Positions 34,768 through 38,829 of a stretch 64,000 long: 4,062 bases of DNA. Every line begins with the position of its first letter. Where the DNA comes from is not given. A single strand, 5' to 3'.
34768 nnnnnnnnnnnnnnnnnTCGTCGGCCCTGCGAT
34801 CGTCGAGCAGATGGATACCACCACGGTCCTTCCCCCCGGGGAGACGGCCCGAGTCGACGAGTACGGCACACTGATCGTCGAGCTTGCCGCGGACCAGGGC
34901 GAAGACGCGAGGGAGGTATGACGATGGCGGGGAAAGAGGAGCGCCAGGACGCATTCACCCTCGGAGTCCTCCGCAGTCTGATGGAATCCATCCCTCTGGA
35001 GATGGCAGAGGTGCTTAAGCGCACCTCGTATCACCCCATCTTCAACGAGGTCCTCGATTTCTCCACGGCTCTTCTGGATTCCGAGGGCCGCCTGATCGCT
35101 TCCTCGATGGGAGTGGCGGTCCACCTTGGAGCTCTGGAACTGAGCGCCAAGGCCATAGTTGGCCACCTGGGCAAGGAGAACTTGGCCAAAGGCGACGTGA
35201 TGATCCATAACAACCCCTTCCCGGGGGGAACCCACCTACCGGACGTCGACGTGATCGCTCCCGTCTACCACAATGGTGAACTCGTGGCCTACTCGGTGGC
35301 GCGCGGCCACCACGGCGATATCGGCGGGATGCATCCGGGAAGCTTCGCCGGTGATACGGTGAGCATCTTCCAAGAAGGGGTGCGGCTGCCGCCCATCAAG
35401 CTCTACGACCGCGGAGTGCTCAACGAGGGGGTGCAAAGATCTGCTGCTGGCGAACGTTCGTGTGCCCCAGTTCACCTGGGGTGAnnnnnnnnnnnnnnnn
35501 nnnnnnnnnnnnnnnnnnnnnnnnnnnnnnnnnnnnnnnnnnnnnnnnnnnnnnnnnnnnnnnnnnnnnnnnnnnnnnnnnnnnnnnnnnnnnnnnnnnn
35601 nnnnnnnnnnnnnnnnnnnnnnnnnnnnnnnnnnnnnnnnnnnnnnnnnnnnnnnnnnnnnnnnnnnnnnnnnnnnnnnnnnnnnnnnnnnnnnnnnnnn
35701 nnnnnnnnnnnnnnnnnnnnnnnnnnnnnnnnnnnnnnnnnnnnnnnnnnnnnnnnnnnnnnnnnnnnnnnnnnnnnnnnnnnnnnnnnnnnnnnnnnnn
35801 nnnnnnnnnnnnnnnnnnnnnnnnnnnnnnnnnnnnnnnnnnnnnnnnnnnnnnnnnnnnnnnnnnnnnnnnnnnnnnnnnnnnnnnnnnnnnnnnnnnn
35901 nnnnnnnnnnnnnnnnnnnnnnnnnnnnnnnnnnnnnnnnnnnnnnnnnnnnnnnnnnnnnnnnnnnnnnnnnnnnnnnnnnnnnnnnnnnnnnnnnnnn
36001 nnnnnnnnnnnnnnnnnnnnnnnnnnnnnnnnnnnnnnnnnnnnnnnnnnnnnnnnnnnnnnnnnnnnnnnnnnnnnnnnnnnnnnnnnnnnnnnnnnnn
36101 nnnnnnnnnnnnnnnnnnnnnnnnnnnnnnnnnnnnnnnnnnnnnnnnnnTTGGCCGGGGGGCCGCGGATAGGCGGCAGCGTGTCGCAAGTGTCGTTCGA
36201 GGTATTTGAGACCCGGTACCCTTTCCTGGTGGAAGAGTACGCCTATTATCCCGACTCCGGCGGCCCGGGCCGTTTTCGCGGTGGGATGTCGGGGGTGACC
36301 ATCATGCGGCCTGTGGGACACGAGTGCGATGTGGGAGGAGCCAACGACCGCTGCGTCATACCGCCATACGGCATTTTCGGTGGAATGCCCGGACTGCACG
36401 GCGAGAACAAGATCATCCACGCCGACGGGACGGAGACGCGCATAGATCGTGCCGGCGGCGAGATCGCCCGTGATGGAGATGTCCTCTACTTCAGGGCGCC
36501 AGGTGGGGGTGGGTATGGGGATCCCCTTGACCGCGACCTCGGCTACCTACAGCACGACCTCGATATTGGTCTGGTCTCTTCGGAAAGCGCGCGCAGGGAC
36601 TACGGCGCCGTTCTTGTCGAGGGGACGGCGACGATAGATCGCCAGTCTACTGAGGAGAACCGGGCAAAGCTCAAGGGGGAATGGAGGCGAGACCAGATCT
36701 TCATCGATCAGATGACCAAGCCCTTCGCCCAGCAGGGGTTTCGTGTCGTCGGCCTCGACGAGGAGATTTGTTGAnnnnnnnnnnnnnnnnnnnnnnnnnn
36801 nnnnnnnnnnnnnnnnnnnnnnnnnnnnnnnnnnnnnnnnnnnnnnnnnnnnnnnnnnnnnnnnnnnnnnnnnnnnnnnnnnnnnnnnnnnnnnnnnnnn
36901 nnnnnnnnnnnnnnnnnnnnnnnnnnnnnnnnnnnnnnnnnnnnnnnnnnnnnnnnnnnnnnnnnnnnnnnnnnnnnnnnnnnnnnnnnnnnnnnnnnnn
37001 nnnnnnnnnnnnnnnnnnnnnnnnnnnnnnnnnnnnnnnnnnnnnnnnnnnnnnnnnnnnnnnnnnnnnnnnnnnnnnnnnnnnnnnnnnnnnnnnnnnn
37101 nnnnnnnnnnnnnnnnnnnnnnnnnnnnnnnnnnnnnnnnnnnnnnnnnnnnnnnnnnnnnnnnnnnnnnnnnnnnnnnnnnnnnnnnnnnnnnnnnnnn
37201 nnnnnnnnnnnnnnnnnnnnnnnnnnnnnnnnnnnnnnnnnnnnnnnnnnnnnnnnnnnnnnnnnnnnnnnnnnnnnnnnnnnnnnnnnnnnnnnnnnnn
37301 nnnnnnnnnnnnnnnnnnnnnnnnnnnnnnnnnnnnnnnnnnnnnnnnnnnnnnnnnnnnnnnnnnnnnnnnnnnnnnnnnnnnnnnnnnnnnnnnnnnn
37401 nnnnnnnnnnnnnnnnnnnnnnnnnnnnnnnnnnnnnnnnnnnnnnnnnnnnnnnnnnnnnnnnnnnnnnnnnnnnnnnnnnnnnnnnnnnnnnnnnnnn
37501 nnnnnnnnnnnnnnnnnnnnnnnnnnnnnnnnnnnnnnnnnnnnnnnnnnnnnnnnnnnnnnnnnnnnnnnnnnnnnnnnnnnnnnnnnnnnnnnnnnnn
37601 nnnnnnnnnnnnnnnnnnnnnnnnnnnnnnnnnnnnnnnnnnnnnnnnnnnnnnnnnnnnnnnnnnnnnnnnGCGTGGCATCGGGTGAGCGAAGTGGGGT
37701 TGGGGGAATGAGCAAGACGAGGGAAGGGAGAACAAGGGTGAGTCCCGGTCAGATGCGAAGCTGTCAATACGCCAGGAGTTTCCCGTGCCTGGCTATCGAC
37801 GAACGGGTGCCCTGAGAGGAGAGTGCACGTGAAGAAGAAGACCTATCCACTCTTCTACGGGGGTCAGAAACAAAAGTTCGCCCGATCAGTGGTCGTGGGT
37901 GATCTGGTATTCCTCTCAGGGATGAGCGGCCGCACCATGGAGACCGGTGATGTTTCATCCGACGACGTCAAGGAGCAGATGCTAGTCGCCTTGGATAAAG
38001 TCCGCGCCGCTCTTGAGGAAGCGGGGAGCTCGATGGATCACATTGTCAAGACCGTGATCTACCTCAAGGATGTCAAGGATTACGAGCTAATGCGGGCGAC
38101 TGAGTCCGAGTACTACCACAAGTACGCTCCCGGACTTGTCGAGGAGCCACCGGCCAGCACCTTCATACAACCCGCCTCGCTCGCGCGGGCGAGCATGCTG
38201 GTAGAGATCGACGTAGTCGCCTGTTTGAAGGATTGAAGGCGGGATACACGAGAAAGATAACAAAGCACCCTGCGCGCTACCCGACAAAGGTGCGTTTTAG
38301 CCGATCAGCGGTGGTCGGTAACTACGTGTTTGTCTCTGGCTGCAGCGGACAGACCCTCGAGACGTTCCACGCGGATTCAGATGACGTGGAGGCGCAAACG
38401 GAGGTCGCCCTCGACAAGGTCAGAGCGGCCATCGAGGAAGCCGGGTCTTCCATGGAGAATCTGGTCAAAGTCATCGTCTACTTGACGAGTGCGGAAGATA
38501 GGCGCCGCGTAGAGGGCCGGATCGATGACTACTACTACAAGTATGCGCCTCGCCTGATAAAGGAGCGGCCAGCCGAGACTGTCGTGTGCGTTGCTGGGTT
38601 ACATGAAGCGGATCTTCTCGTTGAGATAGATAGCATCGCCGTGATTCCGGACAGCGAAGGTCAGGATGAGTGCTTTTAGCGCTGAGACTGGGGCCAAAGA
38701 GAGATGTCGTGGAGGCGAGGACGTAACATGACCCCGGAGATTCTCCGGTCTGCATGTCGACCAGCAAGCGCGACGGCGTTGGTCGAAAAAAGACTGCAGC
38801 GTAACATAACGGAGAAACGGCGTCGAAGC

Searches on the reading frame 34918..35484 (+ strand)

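Call 29: search_protein_families(library=pfam, proteins=[window:34918-35484:+], max_evalue=0.0001)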
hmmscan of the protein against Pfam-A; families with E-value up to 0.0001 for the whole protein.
window:34918-35484:+ (188 aa): 1 family
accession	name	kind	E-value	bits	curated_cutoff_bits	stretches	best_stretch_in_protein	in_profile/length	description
PF02538.19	Hydantoinase_B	-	1.4e-56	192.5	26.8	1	11-174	1-164/519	Hydantoinase B/oxoprolinase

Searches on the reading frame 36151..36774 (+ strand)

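Call 29: search_protein_families(library=pfam, proteins=[window:36151-36774:+], max_evalue=0.0001)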
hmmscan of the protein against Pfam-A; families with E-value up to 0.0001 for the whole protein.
window:36151-36774:+ (207 aa): 1 family
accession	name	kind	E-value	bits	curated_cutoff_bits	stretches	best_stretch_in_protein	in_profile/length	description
PF02538.19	Hydantoinase_B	-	4.3e-24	85.3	26.8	1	12-125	404-519/519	Hydantoinase B/oxoprolinase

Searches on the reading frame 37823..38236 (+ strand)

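Call 29: search_protein_families(library=pfam, proteins=[window:37823-38236:+], max_evalue=0.0001)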
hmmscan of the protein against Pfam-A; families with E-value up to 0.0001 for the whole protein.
window:37823-38236:+ (137 aa): 1 family
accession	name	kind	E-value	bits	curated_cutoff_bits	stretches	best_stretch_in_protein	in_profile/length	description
PF01042.26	Ribonuc_L-PSP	-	3.6e-23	82.3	27.3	1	17-134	9-120/121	Endoribonuclease L-PSP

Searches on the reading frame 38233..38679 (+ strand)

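Call 29: search_protein_families(library=pfam, proteins=[window:38233-38679:+], max_evalue=0.0001)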
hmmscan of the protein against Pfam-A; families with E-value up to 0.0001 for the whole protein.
window:38233-38679:+ (148 aa): 1 family
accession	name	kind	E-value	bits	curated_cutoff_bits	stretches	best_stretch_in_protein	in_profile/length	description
PF01042.26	Ribonuc_L-PSP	-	1.9e-19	70.3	27.3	1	18-138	7-121/121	Endoribonuclease L-PSP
